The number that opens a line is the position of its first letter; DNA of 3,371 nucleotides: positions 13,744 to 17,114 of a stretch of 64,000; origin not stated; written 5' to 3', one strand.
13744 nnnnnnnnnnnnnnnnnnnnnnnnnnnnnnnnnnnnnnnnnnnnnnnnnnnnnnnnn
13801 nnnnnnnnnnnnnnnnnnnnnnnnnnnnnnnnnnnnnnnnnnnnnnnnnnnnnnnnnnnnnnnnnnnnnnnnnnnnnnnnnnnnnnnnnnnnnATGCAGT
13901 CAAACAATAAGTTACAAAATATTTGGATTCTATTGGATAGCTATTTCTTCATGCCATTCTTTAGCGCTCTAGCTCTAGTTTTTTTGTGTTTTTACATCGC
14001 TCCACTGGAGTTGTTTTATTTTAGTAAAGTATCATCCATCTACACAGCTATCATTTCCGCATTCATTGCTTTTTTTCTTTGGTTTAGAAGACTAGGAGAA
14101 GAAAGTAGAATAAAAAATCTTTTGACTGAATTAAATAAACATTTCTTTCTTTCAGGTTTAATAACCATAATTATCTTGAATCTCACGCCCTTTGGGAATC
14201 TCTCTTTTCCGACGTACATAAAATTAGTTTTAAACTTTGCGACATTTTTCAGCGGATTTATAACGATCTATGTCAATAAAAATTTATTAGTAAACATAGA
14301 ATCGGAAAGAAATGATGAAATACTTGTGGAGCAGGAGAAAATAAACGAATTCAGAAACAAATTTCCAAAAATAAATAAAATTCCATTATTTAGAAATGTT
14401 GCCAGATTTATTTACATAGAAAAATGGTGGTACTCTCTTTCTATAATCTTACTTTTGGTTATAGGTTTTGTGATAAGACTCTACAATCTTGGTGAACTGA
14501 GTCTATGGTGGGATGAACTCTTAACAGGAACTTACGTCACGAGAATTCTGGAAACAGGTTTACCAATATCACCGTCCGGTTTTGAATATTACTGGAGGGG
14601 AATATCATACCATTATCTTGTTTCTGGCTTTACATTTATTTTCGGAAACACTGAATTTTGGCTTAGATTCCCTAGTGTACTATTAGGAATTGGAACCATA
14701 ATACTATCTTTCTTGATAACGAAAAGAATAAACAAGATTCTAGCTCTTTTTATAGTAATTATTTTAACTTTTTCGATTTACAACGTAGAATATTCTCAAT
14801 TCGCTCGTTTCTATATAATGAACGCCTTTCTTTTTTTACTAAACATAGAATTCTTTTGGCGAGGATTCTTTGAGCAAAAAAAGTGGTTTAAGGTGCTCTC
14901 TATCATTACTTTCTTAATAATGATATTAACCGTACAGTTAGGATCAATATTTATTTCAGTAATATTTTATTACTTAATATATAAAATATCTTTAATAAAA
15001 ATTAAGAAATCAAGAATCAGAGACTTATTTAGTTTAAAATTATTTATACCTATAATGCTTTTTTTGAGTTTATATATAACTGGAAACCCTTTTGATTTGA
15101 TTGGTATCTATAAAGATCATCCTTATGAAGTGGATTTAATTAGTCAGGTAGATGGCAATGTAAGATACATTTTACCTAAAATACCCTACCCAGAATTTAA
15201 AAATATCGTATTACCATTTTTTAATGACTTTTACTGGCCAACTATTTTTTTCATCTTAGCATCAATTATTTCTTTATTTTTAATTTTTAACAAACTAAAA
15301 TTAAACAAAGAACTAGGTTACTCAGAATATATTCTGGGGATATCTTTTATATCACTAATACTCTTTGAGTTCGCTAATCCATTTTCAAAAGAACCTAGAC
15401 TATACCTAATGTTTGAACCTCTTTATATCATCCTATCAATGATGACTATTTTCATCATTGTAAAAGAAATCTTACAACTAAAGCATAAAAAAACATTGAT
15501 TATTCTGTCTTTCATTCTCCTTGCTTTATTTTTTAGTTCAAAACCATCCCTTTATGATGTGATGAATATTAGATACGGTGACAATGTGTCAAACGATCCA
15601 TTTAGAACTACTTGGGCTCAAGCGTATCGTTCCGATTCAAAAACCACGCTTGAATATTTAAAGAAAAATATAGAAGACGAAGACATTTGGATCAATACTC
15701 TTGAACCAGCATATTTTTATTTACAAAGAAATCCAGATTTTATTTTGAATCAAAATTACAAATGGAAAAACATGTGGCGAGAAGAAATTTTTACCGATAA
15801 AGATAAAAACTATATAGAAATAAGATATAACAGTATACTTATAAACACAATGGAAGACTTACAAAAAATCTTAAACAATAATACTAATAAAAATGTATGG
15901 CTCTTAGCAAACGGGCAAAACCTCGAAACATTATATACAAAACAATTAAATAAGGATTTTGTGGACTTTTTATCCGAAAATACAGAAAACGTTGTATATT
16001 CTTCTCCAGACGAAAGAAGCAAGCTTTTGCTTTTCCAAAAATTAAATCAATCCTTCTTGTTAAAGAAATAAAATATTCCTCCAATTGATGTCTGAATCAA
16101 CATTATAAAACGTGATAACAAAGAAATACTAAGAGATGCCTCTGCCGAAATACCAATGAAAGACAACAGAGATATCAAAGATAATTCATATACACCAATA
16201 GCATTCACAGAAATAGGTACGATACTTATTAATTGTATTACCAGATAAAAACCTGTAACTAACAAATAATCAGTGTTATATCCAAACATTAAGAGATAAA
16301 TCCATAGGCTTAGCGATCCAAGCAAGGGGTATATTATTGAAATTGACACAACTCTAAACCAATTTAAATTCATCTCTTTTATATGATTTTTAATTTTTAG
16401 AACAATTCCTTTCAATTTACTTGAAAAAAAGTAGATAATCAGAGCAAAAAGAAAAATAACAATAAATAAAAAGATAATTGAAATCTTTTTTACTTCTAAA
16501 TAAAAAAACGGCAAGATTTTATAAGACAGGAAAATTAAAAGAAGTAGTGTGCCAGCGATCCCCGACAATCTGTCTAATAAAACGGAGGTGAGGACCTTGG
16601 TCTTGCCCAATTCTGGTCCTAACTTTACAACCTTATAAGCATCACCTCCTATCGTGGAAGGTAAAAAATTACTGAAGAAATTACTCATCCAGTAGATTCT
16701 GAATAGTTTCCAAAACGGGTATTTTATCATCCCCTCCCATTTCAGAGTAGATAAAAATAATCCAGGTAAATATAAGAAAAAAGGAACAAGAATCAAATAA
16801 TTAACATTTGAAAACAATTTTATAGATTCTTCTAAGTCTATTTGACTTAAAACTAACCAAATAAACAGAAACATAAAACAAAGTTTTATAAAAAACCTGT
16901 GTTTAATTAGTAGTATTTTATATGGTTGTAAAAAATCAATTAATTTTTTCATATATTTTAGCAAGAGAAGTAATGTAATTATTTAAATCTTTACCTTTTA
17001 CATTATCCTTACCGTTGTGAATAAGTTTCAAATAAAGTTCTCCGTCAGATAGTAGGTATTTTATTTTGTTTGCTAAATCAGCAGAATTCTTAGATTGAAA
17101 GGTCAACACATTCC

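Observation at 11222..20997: Eight-gene surface glycosylation locus pairing two GT39/GT-C enzymes with a polyprenyl-phosphate GT2, a flippase-like protein, GalE and two GT4s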

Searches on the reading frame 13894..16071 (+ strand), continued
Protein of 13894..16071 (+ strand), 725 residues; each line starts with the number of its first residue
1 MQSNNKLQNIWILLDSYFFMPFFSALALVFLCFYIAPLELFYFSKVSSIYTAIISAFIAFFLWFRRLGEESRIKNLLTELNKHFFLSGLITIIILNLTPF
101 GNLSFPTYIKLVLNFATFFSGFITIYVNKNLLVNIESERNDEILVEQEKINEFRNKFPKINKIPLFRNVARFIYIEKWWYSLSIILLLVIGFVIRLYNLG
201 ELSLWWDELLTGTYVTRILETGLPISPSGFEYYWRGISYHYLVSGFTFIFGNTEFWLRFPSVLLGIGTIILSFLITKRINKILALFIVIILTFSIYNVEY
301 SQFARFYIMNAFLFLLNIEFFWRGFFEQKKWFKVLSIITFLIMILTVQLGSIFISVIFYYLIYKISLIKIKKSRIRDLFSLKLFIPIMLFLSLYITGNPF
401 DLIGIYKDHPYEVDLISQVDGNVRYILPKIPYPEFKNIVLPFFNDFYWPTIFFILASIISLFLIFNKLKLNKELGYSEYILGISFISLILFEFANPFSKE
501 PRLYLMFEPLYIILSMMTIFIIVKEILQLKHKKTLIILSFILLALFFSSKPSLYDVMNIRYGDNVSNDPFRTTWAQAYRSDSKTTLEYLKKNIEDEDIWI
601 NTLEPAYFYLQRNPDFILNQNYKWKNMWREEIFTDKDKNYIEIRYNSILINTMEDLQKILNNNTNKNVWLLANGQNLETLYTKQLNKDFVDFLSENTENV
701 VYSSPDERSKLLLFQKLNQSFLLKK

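Call 26: search_solved_structures(query=A1, max_evalue=10, show_alignments=3)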
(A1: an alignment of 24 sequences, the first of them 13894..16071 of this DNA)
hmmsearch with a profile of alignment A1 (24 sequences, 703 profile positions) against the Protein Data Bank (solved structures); distinct sequences matched with E-value up to 10: 2.
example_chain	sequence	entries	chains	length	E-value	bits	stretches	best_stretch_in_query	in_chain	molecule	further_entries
2m3g_A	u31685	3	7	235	0.082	14.5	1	424-494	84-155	Anabaena Sensory Rhodopsin | Bacteriorhodopsin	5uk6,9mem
1tlj_A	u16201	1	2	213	1.1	10.8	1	639-666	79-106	Hypothetical UPF0130 protein SSO0622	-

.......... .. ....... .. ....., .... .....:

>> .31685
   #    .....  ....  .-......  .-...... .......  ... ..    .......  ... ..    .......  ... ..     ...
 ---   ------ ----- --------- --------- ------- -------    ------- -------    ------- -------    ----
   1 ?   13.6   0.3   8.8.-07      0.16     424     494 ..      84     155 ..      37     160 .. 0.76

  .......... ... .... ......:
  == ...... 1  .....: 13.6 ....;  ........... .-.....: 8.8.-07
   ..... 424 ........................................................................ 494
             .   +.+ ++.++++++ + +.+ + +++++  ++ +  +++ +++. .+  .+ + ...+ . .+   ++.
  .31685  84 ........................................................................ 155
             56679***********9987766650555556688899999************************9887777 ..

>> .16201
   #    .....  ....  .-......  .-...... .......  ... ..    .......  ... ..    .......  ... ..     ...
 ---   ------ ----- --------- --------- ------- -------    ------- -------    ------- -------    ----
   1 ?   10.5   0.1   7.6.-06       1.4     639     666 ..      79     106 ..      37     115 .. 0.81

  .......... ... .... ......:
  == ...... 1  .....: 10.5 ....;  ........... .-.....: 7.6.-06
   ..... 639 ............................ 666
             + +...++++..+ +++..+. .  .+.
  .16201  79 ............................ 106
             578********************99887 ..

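Call 36: predict_structure(alignment_id=A1)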
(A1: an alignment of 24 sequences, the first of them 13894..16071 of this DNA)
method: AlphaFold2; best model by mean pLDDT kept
length: 725 residues; sequences in the alignment: 24
mean_pLDDT: 80.5   pTM: 0.84
mean pLDDT of the five models: 80.5, 80.1, 78.3, 77.4, 75.7
residues with pLDDT >= 90: 223; 70-90: 353; 50-70: 115; < 50: 34
segments of 3 or more residues with pLDDT < 50: 1-5, 37-43, 622-628, 679-683, 719-725
pLDDT, mean of each block of 10 residues (from residue 1): 50 58 59 51 59 80 86 84 84 76 64 83 86 80 90 94 91 92 95 89 77 93 87 82 95 92 96 93 93 90 84 95 92 91 77 86 88 76 73 68 59 64 65 67 83 85 87 90 90 71 87 90 82 83 82 81 72 57 90 95 87 88 48 84 88 89 93 67 63 89 87 78 40
secondary structure, 60 per line:
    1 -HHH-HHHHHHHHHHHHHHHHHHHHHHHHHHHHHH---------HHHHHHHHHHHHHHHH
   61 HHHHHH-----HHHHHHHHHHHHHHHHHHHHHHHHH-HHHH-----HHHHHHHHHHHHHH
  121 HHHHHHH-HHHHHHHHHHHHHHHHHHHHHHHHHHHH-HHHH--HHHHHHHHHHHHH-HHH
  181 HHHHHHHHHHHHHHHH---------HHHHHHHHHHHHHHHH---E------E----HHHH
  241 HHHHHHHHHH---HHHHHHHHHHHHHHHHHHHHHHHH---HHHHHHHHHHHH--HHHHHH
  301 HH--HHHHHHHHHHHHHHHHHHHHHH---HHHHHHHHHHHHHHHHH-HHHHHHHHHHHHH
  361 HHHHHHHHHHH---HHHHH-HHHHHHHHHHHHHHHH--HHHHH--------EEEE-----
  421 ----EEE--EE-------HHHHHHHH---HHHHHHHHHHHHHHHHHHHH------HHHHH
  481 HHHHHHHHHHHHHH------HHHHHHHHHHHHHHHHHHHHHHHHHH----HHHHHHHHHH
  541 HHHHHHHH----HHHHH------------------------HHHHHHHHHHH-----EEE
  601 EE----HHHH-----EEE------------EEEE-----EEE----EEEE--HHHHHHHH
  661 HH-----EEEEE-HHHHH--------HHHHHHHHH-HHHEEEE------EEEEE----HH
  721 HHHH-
elements in order (helices of 4 or more, strands of 3 or more residues): H6-35 H45-66 H72-96 H98-101 H107-127 H129-156 H158-161 H164-176 H178-196 H206-221 H237-250 H254-277 H281-292 H295-302 H305-326 H330-346 H348-371 H375-379 H381-396 H399-403 E412-415 E425-427 H439-446 H450-469 H476-494 H501-526 H531-548 H553-557 H582-592 E598-602 H607-610 E616-618 E631-634 E640-642 E647-650 H653-662 E668-672 H674-678 H687-695 E700-703 E710-714 H719-724

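Call 40: fold_search(model_id=the predicted structure, library=pdb)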
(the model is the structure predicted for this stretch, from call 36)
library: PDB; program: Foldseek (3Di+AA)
matches with E <= 10: 127; with E <= 0.001: 10
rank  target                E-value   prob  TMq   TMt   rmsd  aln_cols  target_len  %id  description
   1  5ezm                  1.7e-06  1.00  0.43  0.56  11.0       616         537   13  Crystal Structure of ArnT from Cupriavidus metallidurans in the apo state (released 2016-02-17)
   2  5f15                  1.1e-05  1.00  0.44  0.56  10.5       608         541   12  Crystal Structure of ArnT from Cupriavidus metallidurans bound to Undecaprenyl phosphate (released 2016-02-17)
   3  3rce_A                4.8e-05  1.00  0.37  0.39   9.9       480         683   16  Bacterial oligosaccharyltransferase PglB (released 2011-06-15)
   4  8pn9_A                1.4e-04  1.00  0.37  0.40  11.7       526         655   14  Structure of human oligosaccharyltransferase OST-A complex bound to NGI-1 (released 2024-05-08)
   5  7oci_F                1.7e-04  1.00  0.42  0.46  11.7       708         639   10  Cryo-EM structure of yeast Ost6p containing oligosaccharyltransferase complex (released 2022-02-16)
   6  8age_A                2.1e-04  1.00  0.40  0.44  10.5       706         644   10  Structure of yeast oligosaccharylransferase complex with acceptor peptide bound (released 2022-12-07)
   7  8b6l_I                2.6e-04  1.00  0.38  0.40   8.6       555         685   11  Subtomogram average of the human Sec61-TRAP-OSTA-translocon (released 2022-12-07)
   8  6s7o_A                3.6e-04  1.00  0.40  0.44  12.7       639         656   12  Cryo-EM structure of human oligosaccharyltransferase complex OST-A (released 2019-12-18)
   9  6ftg_5                3.9e-04  1.00  0.41  0.45  11.6       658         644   11  Subtomogram average of OST-containing ribosome-translocon complexes from canine rough microsomal membranes (released 2018-03-21)
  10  5ogl_A                8.3e-04  1.00  0.38  0.39   7.8       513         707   13  Structure of bacterial oligosaccharyltransferase PglB in complex with an acceptor peptide and an lipid-linked oligosac (released 2017-10-25)
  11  6s7t_A                1.1e-03  1.00  0.39  0.40   8.5       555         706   12  Cryo-EM structure of human oligosaccharyltransferase complex OST-B (released 2019-12-18)
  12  9n9j_I                1.1e-03  1.00  0.37  0.38   9.6       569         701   11  Structure of a GRP94 folding intermediate engaged with a CCDC134- and FKBP11-bound secretory translocon (released 2025-11-19)
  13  9i5k_A                1.4e-03  1.00  0.37  0.52   8.6       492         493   10  Structure of the Chaetomium thermophilum Pmt4 homodimer (C2 symmetry) (released 2025-12-24)
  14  9s6u_A                3.9e-03  1.00  0.41  0.51   8.4       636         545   14  Ternary cryo-EM structure of human ALG9 with Dol25-PP-GlcNAc2Man8, Dol25-P-Man and Fab (released 2026-03-18)
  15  7bvc_A                5.3e-03  1.00  0.34  0.24   7.2       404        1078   15  Cryo-EM structure of Mycobacterium smegmatis arabinosyltransferase EmbA-EmbB-AcpM2 in complex with ethambutol (released 2020-04-29)
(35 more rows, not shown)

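Call 59: find_related_loci(query=A1, collection=genome_contigs, flank=10000)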
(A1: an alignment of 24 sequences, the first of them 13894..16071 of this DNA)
Query A1 (725 aa) in genome_contigs; peptide patterns used: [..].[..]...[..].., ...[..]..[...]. (x = any residue, [..] = any of these).
67 stretches matched a pattern; 7 encode a relative of the query (tblastn E <= 1e-3); 7 distinct loci.
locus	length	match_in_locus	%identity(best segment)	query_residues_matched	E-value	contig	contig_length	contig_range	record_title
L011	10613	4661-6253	49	182-716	4e-174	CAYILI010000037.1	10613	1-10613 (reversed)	MAG TPA_asm: uncultured Gammaproteobacteria bacterium isolate ERP119705_co22_367 genome assembly, contig: NODE_4938_leng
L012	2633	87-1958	41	79-715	3e-145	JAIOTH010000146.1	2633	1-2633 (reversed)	MAG: bacterium isolate SMBSF65 bin_70_k127_424485, whole genome shotgun sequence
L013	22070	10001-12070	39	14-715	3e-133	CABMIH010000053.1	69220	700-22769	uncultured archaeon isolate LFW-280_3_2 genome assembly, contig: LFW28032_57, whole genome shotgun sequence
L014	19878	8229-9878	45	157-715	2e-130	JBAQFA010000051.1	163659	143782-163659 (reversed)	MAG: Candidatus Magasanikiibacteriota bacterium isolate MFD12003_ilm_asm_bin64 k127_141369, whole genome shotgun sequenc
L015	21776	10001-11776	41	115-717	9e-129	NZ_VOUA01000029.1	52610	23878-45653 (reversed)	Methanosarcina sp. KYL-1 SEQ29, whole genome shotgun sequence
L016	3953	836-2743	39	79-719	5e-119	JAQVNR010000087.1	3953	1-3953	MAG: Bacilli bacterium isolate STF1_161 NODE_100127_length_3953_cov_3.990068_Sandtown_F1, whole genome shotgun sequence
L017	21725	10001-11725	39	135-715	3e-115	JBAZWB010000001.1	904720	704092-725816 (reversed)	MAG: Patescibacteria group bacterium isolate SO_2017_GW1_267 NODE_26_length_904720_cov_3.416747_OW334_2017, whole genome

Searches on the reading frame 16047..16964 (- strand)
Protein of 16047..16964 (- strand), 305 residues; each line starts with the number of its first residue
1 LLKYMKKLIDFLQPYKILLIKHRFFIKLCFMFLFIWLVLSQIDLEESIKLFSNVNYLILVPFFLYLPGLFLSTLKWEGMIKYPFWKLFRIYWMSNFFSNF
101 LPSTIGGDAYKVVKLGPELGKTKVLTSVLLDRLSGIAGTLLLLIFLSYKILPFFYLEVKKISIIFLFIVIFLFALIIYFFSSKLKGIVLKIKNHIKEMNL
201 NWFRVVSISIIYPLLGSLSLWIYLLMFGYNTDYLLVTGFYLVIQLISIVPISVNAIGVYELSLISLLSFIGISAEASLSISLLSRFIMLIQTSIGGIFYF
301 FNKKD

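Call 3: search_protein_families(library=pfam, proteins=[window:16047-16964:-], max_evalue=0.01)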
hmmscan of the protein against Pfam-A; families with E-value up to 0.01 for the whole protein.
window:16047-16964:- (305 aa): 1 family
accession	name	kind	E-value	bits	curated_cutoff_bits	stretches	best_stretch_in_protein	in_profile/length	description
PF03706.18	LPG_synthase_TM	-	4.7e-34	118.7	33.4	1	25-294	2-300/302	Lysylphosphatidylglycerol synthase TM region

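Call 4: search_protein_families(library=ncbifam, proteins=[window:16047-16964:-], max_evalue=0.01)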
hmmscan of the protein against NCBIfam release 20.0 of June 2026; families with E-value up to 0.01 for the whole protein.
window:16047-16964:- (305 aa): 3 families
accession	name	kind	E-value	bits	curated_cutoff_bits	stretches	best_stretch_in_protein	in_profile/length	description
TIGR00374.1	TIGR00374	subfamily_domain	1.8e-16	60.5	43.2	2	31-203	4-181/323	flippase-like domain-containing protein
NF033480.1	bifunc_MprF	equivalog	0.00011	20.7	600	1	38-289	23-283/841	bifunctional lysylphosphatidylglycerol flippase/synthetase MprF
TIGR03476.1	HpnL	subfamily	0.00042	19.7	195.65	1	206-286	220-301/318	putative membrane protein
